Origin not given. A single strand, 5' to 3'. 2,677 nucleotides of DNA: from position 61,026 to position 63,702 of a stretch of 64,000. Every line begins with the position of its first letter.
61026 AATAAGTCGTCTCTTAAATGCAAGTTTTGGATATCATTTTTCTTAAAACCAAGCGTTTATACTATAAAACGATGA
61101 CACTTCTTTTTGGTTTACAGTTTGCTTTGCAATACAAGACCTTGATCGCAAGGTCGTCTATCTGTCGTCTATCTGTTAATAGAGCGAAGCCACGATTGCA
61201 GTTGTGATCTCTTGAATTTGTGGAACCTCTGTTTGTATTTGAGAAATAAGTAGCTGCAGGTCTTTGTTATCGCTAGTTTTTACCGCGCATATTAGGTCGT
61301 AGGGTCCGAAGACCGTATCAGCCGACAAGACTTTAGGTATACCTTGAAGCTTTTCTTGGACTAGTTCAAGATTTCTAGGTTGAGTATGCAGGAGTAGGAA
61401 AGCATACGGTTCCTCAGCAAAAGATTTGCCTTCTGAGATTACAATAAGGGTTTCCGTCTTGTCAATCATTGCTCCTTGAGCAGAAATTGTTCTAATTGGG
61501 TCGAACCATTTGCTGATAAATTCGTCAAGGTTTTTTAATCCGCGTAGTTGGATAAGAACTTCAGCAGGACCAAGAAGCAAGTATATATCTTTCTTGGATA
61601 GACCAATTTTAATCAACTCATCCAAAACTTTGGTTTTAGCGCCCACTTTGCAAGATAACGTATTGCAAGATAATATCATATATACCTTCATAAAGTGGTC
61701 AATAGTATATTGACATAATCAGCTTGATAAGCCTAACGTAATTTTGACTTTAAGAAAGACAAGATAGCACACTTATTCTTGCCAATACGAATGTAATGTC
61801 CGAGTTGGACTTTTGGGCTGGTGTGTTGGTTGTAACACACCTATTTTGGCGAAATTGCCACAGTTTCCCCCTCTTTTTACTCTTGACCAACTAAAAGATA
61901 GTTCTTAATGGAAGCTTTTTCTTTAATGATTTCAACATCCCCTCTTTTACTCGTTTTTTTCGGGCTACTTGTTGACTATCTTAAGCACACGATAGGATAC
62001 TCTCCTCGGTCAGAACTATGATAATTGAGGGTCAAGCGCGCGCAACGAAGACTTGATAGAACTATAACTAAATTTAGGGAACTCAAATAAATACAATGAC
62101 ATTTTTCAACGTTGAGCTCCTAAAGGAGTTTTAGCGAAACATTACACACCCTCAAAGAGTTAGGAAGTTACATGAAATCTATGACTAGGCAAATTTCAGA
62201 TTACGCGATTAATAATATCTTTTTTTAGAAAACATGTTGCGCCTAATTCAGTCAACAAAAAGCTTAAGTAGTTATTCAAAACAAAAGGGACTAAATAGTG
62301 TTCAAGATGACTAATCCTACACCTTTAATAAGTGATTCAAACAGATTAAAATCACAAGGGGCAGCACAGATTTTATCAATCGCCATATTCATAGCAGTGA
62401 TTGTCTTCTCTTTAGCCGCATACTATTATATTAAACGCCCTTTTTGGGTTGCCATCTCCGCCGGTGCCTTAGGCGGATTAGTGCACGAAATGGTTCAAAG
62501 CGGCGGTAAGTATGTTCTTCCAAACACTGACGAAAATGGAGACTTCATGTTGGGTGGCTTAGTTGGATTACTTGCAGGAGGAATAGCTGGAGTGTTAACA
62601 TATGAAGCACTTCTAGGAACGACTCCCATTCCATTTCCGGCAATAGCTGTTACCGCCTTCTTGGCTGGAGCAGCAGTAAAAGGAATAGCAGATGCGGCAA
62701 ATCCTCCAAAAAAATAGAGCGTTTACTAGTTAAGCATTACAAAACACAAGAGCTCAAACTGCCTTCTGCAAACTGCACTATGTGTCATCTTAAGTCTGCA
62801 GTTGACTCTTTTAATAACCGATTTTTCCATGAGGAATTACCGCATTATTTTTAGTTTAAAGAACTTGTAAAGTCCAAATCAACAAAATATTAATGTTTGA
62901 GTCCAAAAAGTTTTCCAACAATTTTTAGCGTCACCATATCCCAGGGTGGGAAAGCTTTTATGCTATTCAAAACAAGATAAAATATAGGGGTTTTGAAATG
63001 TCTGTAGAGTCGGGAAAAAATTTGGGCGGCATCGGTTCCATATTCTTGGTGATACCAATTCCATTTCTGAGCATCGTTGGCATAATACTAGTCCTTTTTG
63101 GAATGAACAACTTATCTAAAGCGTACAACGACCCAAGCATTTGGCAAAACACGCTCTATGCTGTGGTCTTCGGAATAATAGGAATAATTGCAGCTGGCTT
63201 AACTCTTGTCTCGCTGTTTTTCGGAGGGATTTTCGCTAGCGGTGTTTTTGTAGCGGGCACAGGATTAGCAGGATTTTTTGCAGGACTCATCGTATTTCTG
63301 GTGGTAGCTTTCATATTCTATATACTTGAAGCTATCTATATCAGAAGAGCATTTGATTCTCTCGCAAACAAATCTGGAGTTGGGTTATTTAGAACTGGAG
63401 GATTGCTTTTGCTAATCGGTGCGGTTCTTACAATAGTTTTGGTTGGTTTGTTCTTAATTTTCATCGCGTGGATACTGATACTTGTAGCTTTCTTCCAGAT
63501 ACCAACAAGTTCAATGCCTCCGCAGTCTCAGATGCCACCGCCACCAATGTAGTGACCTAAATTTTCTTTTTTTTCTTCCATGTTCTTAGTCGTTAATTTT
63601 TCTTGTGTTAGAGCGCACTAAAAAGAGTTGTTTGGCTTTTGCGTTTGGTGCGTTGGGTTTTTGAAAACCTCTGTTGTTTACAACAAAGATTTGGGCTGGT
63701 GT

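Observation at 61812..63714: RNase P RNA gene apparently used as an integration site for a 1.9-kb integrase-less islet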

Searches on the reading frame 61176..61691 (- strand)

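Call 13: search_protein_families(library=pfam, proteins=[window:61176-61691:-], max_evalue=0.01)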
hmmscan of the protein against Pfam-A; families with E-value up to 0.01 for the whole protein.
window:61176-61691:- (171 aa): 2 families
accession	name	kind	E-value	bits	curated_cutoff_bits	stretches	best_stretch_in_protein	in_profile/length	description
PF01037.27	AsnC_trans_reg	-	6.1e-12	45.7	25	1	101-168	3-71/73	Lrp/AsnC ligand binding domain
PF22482.2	AsnC_trans_reg_3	-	0.0059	17.1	24.4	1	106-169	22-84/95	PF0864 C-terminal dimeric alpha+beta barrel domain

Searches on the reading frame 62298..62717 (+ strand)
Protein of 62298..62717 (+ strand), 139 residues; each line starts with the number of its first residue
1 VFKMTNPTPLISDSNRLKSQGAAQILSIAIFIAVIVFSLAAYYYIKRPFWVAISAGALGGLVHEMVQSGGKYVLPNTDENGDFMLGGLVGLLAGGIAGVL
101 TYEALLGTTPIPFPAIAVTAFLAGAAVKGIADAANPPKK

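Call 13: search_protein_families(library=pfam, proteins=[window:62298-62717:+], max_evalue=0.01)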
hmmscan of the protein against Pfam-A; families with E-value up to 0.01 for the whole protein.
window:62298-62717:+ (139 aa): 1 family
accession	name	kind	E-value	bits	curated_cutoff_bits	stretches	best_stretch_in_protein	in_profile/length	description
PF14074.11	DUF4257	-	0.0043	17.7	27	1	51-102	3-53/81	Protein of unknown function (DUF4257)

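Call 72: search_protein_families(library=phrogs, proteins=[window:62298-62717:+], max_evalue=0.001)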
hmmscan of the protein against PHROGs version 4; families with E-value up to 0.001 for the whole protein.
window:62298-62717:+ (139 aa): 0 families

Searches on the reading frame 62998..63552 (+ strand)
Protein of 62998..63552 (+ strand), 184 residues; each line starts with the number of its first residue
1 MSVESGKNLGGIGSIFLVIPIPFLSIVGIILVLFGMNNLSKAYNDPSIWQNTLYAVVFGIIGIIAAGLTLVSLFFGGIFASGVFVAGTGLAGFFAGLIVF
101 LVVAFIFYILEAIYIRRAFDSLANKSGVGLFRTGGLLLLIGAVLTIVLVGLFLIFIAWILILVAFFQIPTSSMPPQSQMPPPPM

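Call 13: search_protein_families(library=pfam, proteins=[window:62998-63552:+], max_evalue=0.01)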
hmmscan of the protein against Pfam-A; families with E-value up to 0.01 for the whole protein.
window:62998-63552:+ (184 aa): 2 families
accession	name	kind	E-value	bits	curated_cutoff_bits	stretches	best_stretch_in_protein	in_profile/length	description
PF06195.18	DUF996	-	4.3e-29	101.9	31.3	1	24-159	1-138/138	Protein of unknown function (DUF996)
PF06157.16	DUF973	-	0.0014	18.2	26.4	0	53-164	13-132/309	Protein of unknown function (DUF973)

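Call 72: search_protein_families(library=phrogs, proteins=[window:62998-63552:+], max_evalue=0.001)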
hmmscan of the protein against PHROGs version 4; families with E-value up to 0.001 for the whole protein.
window:62998-63552:+ (184 aa): 0 families
